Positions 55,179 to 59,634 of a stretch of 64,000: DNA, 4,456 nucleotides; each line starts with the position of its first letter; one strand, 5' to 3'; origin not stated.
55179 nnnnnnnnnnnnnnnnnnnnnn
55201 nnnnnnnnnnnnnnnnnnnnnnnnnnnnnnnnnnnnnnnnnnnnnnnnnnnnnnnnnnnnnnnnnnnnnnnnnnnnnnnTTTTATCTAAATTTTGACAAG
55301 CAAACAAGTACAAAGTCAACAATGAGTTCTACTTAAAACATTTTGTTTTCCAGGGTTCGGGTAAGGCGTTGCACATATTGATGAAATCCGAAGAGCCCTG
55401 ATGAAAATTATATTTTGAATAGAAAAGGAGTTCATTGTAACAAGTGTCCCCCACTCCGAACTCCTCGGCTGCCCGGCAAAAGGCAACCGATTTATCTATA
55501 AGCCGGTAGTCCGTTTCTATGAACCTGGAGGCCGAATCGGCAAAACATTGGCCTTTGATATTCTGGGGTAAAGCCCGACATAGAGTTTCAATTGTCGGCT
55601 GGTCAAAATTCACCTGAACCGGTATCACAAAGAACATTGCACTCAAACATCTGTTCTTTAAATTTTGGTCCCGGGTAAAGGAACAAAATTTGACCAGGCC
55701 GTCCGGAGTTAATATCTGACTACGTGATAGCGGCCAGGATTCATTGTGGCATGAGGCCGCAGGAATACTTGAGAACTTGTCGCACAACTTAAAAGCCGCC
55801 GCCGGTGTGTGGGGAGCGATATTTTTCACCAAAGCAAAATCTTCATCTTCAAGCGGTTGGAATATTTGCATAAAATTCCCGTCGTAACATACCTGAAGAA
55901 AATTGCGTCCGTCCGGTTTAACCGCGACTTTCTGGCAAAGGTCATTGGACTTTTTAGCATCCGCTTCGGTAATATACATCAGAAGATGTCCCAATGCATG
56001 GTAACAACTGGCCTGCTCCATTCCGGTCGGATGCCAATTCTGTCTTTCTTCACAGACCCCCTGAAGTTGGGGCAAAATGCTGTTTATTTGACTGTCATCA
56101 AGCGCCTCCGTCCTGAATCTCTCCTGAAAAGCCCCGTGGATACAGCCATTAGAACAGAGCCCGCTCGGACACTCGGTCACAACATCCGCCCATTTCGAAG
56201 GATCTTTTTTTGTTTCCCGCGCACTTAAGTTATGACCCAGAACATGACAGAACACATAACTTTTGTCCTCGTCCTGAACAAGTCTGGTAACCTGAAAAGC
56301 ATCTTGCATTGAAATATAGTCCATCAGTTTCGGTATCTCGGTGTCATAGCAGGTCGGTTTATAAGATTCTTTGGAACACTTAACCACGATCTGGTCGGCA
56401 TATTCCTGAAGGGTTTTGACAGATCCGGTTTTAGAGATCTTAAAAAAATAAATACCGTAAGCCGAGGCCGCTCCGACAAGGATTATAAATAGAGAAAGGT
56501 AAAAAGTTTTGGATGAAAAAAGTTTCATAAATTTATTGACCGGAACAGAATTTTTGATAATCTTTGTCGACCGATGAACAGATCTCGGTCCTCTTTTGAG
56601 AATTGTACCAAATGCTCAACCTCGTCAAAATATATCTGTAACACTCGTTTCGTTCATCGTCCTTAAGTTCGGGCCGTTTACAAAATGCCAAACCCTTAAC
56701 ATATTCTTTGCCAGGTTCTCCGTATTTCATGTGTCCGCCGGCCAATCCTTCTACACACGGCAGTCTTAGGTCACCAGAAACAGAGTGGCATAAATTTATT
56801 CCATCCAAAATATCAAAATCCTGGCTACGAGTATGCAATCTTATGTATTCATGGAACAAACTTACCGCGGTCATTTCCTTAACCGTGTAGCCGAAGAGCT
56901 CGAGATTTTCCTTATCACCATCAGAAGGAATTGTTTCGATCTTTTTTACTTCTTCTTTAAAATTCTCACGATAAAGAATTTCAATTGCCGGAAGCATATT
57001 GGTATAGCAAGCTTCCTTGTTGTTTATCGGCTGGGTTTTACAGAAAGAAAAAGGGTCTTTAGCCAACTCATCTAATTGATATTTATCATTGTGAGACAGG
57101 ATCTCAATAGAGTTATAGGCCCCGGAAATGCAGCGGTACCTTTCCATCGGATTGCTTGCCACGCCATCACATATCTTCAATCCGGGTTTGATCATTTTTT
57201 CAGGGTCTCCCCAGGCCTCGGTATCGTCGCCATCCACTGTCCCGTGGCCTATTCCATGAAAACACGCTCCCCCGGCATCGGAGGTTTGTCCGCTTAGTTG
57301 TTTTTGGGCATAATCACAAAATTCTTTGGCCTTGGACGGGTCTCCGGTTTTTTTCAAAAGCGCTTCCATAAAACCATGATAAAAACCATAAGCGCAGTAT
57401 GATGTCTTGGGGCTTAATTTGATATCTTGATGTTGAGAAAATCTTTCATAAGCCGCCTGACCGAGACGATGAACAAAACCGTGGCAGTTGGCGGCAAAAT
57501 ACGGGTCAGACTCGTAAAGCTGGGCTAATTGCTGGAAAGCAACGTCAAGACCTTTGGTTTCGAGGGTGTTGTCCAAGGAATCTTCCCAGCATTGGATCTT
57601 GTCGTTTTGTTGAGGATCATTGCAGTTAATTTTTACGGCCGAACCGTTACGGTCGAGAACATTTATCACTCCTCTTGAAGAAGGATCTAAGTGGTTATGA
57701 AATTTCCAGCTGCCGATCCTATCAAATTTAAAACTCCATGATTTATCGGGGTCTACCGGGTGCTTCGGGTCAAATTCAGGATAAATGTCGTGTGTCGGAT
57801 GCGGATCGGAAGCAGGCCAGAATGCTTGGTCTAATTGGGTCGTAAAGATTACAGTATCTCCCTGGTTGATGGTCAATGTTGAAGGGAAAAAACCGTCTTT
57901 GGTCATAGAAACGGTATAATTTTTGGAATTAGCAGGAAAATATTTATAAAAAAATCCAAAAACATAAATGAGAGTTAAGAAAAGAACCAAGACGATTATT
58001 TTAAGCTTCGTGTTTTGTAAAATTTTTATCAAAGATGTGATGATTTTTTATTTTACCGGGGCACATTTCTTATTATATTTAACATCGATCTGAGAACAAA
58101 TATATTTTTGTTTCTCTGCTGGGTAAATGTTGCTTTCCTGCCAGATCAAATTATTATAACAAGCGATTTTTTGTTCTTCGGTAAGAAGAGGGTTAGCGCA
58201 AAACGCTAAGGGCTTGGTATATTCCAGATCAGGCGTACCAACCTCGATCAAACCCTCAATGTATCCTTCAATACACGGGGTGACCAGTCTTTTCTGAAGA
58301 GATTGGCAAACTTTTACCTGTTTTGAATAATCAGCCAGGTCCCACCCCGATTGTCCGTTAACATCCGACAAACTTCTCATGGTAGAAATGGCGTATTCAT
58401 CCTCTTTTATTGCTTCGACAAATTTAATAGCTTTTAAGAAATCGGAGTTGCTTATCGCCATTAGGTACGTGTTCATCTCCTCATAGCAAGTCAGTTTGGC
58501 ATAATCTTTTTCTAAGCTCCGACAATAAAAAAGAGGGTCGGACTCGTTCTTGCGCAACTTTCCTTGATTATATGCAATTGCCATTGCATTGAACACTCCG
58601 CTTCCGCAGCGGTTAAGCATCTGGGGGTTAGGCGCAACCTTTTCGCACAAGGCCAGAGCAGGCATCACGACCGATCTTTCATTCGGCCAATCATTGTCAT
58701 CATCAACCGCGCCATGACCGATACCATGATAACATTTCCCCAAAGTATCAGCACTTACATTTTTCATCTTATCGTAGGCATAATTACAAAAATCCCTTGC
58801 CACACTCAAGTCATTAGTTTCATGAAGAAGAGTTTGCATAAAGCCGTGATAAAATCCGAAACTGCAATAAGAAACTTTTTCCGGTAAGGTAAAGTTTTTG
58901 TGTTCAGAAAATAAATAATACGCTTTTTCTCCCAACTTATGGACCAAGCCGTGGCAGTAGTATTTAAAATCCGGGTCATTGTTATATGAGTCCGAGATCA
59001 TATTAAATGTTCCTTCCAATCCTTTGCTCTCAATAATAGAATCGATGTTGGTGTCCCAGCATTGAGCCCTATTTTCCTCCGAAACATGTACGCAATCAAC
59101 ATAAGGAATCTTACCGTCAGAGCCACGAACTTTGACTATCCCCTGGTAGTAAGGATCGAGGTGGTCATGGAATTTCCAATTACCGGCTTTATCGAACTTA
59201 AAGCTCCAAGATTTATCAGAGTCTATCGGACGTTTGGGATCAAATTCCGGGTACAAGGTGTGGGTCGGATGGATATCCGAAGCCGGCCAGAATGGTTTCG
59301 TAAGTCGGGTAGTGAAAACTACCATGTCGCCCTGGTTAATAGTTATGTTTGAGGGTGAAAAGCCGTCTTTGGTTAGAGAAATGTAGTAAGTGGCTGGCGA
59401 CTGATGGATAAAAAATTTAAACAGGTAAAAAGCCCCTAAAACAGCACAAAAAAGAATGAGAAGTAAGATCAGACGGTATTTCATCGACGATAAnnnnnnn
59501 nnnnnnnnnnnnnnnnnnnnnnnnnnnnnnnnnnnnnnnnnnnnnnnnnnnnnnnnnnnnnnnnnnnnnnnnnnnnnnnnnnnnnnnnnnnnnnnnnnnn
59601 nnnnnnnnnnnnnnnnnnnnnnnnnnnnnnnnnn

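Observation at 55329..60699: Four tandem paralogues of a Cys/His-rich secreted family with repeated H-x-x-G-H / C[FY]HG[IL]GHG motifs, two fused to cupredoxin-like domains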

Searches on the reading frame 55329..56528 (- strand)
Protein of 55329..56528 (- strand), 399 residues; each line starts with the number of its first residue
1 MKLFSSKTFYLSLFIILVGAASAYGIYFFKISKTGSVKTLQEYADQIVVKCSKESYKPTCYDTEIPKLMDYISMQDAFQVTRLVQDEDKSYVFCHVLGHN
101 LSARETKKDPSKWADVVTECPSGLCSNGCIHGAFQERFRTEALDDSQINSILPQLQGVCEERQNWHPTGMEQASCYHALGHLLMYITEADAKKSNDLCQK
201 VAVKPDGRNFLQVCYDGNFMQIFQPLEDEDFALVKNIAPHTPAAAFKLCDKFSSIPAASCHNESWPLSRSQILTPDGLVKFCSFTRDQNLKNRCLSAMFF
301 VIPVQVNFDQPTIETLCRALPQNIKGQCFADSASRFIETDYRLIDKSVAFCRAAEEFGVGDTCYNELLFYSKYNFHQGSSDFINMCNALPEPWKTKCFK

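Call 3: search_protein_families(library=pfam, proteins=[window:55329-56528:-], max_evalue=1)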
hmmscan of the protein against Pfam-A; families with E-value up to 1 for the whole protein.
window:55329-56528:- (399 aa): 0 families

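Call 4: search_protein_families(library=ncbifam, proteins=[window:55329-56528:-], max_evalue=1)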
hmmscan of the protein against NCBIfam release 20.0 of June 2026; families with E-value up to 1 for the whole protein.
window:55329-56528:- (399 aa): 0 families

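Call 39: find_homologous_proteins(query=window:55329-56528:-, max_evalue=0.001)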
Query window:55329-56528:- (399 aa): 755 proteins with E <= 0.001 among 2520 candidates; the best 120 are listed.
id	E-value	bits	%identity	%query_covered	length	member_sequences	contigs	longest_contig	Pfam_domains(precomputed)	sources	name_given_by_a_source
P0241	2.8e-277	937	100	100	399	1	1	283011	-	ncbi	-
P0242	4.7e-168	577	60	100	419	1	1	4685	-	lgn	-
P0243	2.1e-165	569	59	100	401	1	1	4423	-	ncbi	-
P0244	6.7e-164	564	59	100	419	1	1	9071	-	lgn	-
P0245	5.7e-153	528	59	97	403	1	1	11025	-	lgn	-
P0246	1.1e-149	517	56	97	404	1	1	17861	-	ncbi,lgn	ncbi:MAG: hypothetical protein WD989_01355 [Candidatus Paceibacterota bacterium]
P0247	2.2e-149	516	56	89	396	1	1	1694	-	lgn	-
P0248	3.4e-149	515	57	91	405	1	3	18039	-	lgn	-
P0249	2.6e-148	512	58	90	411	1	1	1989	-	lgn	-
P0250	1.1e-147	510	58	94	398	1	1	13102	-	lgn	-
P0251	2.0e-147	509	56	98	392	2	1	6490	-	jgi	-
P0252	7.9e-147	507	54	98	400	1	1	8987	-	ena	-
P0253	1.0e-146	507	55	97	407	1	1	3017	-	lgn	-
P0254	2.2e-146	506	59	90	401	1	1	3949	-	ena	-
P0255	4.7e-146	505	56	97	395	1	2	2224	-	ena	-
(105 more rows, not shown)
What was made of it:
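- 55329..56528 (-): Gene D (399 aa), subfamily D: TM anchor plus helical His/Cys domain with 20 Cys. Call 39 finds 755 homologues at 50-60% identity.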

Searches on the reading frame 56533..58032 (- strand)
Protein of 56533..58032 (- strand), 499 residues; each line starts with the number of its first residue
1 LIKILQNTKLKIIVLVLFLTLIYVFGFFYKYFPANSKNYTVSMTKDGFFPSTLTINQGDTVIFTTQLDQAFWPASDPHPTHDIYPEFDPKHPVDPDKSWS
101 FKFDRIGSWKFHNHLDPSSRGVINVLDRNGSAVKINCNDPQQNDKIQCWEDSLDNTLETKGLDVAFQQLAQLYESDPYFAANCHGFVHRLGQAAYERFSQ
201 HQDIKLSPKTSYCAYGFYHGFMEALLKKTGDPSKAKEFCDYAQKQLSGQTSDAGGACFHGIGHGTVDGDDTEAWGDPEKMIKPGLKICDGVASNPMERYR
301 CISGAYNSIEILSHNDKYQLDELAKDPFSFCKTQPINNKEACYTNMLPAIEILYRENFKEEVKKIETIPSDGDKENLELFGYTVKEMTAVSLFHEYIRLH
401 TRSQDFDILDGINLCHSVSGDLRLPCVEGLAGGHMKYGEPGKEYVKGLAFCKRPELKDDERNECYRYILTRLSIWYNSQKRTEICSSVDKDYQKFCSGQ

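Call 3: search_protein_families(library=pfam, proteins=[window:56533-58032:-], max_evalue=1)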
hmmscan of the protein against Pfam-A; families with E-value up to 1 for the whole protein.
window:56533-58032:- (499 aa): 1 family
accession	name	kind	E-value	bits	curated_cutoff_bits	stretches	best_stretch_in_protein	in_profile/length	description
PF13473.12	Cupredoxin_1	-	0.027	15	27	1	19-123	3-102/104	Cupredoxin-like domain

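Call 4: search_protein_families(library=ncbifam, proteins=[window:56533-58032:-], max_evalue=1)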
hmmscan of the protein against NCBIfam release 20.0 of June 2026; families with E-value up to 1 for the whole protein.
window:56533-58032:- (499 aa): 0 families

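Call 6: search_solved_structures(query=window:56533-58032:-, max_evalue=10)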
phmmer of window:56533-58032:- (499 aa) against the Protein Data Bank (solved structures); distinct sequences matched with E-value up to 10: 0.

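Call 11: find_homologous_proteins(query=window:56533-58032:-, max_evalue=0.001)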
Query window:56533-58032:- (499 aa): 548 proteins with E <= 0.001 among 4181 candidates; the best 120 are listed.
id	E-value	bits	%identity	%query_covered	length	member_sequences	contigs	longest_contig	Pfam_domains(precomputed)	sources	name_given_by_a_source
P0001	0.0e+0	1097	100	92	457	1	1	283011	-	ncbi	-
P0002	3.9e-177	608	52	97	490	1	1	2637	PF13473.13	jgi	-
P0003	8.4e-175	601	51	99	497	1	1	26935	-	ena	-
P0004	1.0e-173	597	51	97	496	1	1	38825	-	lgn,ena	-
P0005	2.1e-169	583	51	94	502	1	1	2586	-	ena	-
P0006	1.5e-167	577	51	94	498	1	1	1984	-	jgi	jgi:plastocyanin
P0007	6.3e-166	571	50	98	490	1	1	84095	-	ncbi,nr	ncbi:MAG: hypothetical protein HYT37_02705 [Candidatus Sungbacteria bacterium]|nr:hypothetical prote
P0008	1.2e-164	567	49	97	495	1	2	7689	-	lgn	-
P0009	2.5e-164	566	49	98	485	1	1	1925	PF13473.13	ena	-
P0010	8.8e-164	564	49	99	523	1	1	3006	-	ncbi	-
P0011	4.8e-163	562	51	99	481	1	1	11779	-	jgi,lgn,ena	-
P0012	2.3e-162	559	48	98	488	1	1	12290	-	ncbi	-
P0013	2.4e-159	550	50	93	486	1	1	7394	PF13473.13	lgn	-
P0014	3.3e-159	549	49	98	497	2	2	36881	-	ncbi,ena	-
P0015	8.5e-159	548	48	97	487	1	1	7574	-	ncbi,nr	ncbi:hypothetical protein K8Q98_01620 [Candidatus Nomurabacteria bacterium]|nr:hypothetical protein 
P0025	4.0e-153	529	47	97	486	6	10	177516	PF13473.13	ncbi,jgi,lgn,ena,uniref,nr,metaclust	ncbi:MAG: hypothetical protein A3B86_03940 [Candidatus Yanofskybacteria bacterium RIFCSPHIGHO2_02_FU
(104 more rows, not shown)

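Call 21: find_encoding_contigs(protein=P0025, flank=8000, max_places=4)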
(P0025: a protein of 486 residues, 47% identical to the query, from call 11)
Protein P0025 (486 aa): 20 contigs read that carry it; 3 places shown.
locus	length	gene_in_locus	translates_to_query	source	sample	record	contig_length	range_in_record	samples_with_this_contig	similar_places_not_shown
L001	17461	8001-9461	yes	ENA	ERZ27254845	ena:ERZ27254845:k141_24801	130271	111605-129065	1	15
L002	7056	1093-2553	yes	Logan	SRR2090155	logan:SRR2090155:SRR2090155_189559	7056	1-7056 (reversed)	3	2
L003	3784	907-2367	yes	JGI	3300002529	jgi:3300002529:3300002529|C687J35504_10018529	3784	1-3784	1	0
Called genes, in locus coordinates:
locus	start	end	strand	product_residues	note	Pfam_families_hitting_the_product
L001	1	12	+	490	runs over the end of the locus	PF00587:tRNA-synt_2b, PF03129:HGTP_anticodon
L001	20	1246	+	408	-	-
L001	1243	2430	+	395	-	-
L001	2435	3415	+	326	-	-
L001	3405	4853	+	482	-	-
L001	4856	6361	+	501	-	-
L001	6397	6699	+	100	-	-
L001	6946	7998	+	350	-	PF02661:Fic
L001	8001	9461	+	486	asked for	PF13473:Cupredoxin_1 (weak)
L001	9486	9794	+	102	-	PF21956:DUF6922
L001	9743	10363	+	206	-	PF08843:AbiEii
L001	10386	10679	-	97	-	-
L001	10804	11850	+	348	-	-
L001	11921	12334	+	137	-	PF01909:NTP_transf_2 (weak), PF18765:Polbeta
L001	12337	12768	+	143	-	PF01934:HepT-like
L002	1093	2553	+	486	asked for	PF13473:Cupredoxin_1 (weak)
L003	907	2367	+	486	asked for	PF13473:Cupredoxin_1 (weak)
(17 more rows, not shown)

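Call 22: predict_structure(alignment_id=A2)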
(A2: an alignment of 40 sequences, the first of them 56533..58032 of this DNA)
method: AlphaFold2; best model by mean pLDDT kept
length: 499 residues; sequences in the alignment: 40
mean_pLDDT: 89.5   pTM: 0.82
mean pLDDT of the five models: 89.5, 88.6, 87.9, 87.3, 86.5
residues with pLDDT >= 90: 325; 70-90: 139; 50-70: 30; < 50: 5
segments of 3 or more residues with pLDDT < 50: 78-80
pLDDT, mean of each block of 10 residues (from residue 1): 62 92 84 80 95 95 95 70 70 93 90 84 91 73 77 90 92 88 90 92 87 89 93 96 86 90 89 94 97 95 97 90 96 94 97 96 94 77 95 95 89 96 97 89 92 98 97 87 95 84
secondary structure, 60 per line:
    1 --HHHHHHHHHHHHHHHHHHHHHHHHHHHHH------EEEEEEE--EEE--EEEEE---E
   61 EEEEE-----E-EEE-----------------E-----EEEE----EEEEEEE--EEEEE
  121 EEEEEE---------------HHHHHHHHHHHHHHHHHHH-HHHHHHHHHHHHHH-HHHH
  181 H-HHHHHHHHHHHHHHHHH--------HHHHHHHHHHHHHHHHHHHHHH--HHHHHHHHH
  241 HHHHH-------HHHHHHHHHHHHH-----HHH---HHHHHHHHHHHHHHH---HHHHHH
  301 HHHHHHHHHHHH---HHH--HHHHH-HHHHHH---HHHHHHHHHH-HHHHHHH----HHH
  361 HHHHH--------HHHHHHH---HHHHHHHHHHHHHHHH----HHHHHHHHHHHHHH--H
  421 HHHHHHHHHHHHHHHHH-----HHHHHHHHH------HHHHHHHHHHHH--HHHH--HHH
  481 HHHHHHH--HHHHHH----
elements in order: H3-31 E38-44 E47-49 E52-56 E60-65 E73-75 E99-102 E107-113 E116-126 H142-160 H162-175 H177-181 H183-199 H208-229 H232-245 H253-265 H277-291 H295-312 H321-325 H327-332 H336-345 H347-353 H358-365 H374-380 H384-399 H404-417 H420-437 H443-451 H458-469 H472-475 H478-487 H490-495
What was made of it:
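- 56533..58032 (-): Gene C (499 aa, TTG start): TM anchor, cupredoxin domain, helical His/Cys domain. Call 11 finds 548 homologues of about 480-500 aa. The AF2 model has pLDDT 89.5 and pTM 0.82 (call 22).
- On Multicopper oxidase / NirK: There is a single cupredoxin domain (call 22).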

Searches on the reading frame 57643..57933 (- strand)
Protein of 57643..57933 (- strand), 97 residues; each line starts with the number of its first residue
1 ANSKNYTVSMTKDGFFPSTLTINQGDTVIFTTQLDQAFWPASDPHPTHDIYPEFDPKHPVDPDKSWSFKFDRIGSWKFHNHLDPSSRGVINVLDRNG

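Call 37: search_solved_structures(query=A4, max_evalue=10, show_alignments=4)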
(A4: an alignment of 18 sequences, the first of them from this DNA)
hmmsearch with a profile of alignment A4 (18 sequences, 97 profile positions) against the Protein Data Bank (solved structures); distinct sequences matched with E-value up to 10: 161 (the best 60 are shown).
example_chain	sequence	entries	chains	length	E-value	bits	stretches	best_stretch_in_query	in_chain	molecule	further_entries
9cck_A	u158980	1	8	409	3.8e-07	33.3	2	20-92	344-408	Copper-containing nitrite reductase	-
6hbe_A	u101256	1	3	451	6.2e-06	29.4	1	7-94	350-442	Copper-containing nitrite reductase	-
1sfd_A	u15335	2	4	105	1e-05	28.7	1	8-93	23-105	Amicyanin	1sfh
1sf3_A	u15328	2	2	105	2.2e-05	27.7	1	8-93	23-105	Amicyanin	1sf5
4p5r_A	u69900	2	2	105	3.1e-05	27.2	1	8-93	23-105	Amicyanin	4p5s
2idt_A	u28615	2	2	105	4.7e-05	26.6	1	8-93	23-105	Amicyanin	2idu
3rym_A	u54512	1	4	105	5.1e-05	26.5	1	8-93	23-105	Amicyanin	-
1mda_A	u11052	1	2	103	5.8e-05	26.3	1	8-93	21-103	AMICYANIN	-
2qdv_A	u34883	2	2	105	5.8e-05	26.3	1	8-93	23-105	Amicyanin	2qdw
2idq_A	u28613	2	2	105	6.1e-05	26.3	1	8-93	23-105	Amicyanin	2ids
1aac_A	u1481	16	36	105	6.1e-05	26.3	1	8-93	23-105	AMICYANIN | PROTEIN (AMICYANIN)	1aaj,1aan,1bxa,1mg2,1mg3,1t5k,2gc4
2zwn_A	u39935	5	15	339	7.8e-05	25.9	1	20-87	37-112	two-domain type laccase | Multicopper oxidase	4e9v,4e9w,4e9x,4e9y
9kvl_A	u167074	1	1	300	0.0001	25.5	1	19-96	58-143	Copper-containing nitrite reductase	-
3ie9_A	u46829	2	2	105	0.0001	25.5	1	8-93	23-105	Amicyanin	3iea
2gb2_A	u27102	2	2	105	0.00012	25.3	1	8-93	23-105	Amicyanin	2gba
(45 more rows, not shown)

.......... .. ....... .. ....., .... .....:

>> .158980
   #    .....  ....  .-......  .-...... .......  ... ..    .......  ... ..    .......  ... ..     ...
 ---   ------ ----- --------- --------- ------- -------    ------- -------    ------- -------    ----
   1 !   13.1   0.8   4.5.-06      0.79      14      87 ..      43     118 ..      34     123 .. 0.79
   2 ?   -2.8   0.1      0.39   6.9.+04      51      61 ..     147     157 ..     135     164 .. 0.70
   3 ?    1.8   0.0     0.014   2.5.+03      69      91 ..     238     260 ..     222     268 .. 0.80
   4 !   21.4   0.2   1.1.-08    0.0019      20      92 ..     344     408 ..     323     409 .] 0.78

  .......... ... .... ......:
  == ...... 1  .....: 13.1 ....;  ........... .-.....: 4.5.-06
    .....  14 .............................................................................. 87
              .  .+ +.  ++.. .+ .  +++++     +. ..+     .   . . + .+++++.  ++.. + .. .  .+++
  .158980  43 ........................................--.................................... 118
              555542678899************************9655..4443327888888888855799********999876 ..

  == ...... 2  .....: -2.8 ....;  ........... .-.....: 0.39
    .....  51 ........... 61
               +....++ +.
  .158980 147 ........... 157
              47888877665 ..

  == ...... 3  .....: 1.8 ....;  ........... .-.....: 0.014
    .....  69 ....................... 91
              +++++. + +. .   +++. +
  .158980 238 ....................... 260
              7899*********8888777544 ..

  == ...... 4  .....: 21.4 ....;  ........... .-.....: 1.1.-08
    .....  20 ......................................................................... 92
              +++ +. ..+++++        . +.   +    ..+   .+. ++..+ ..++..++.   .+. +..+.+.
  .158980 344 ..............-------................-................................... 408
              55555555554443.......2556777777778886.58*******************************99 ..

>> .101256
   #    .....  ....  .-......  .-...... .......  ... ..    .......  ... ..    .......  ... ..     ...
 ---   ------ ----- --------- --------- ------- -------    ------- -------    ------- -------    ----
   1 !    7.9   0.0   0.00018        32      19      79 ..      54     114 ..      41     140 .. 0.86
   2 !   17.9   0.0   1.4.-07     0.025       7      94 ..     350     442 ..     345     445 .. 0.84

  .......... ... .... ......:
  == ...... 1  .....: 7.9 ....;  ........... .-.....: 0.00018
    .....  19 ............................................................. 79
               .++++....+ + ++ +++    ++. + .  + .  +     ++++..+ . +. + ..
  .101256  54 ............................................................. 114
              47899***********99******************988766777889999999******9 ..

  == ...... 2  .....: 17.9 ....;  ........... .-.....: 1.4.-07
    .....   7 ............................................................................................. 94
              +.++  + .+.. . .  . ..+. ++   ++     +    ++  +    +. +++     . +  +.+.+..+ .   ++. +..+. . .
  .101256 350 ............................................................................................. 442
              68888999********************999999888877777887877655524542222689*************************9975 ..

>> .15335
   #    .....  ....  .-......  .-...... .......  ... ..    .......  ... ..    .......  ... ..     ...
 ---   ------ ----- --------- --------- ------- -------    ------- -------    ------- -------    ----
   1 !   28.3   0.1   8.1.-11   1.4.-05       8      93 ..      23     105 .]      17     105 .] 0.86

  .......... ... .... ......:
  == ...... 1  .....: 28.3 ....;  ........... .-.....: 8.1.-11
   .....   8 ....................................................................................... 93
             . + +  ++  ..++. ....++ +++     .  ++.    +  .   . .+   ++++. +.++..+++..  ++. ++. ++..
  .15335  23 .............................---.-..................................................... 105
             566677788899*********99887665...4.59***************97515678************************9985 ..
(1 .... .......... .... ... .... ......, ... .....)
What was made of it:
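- On Type-1 blue copper proteins: The amicyanin alignment places Asp/Asn at Cys92 and non-ligands at His95 and Met98 (call 37).
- Closest known: Domain 1 of multicopper oxidases and copper nitrite reductase. Same: Our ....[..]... aligns with the ..YHCH/WYHSH copper motif (call 37).
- The Cys is lost and the flanking His are kept (call 37).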

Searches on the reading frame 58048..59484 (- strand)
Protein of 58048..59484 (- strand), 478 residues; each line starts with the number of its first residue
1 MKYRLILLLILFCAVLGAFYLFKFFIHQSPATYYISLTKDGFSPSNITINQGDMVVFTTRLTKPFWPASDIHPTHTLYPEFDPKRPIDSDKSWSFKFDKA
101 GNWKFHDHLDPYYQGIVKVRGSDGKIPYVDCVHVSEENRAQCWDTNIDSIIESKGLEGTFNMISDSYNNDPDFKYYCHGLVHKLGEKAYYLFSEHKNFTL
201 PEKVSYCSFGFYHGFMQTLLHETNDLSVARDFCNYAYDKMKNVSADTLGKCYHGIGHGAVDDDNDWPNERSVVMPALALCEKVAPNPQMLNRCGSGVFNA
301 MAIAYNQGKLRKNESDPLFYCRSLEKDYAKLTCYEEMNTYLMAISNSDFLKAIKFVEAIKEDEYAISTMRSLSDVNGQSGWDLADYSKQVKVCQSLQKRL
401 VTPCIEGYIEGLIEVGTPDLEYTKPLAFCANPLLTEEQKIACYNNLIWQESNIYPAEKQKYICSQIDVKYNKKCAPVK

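Call 3: search_protein_families(library=pfam, proteins=[window:58048-59484:-], max_evalue=1)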
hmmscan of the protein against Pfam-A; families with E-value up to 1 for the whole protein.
window:58048-59484:- (478 aa): 1 family
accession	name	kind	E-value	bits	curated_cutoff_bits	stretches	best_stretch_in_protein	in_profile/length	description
PF13473.12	Cupredoxin_1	-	0.011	16.1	27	1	18-117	8-102/104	Cupredoxin-like domain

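Call 4: search_protein_families(library=ncbifam, proteins=[window:58048-59484:-], max_evalue=1)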
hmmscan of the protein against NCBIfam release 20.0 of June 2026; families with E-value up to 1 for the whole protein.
window:58048-59484:- (478 aa): 0 families
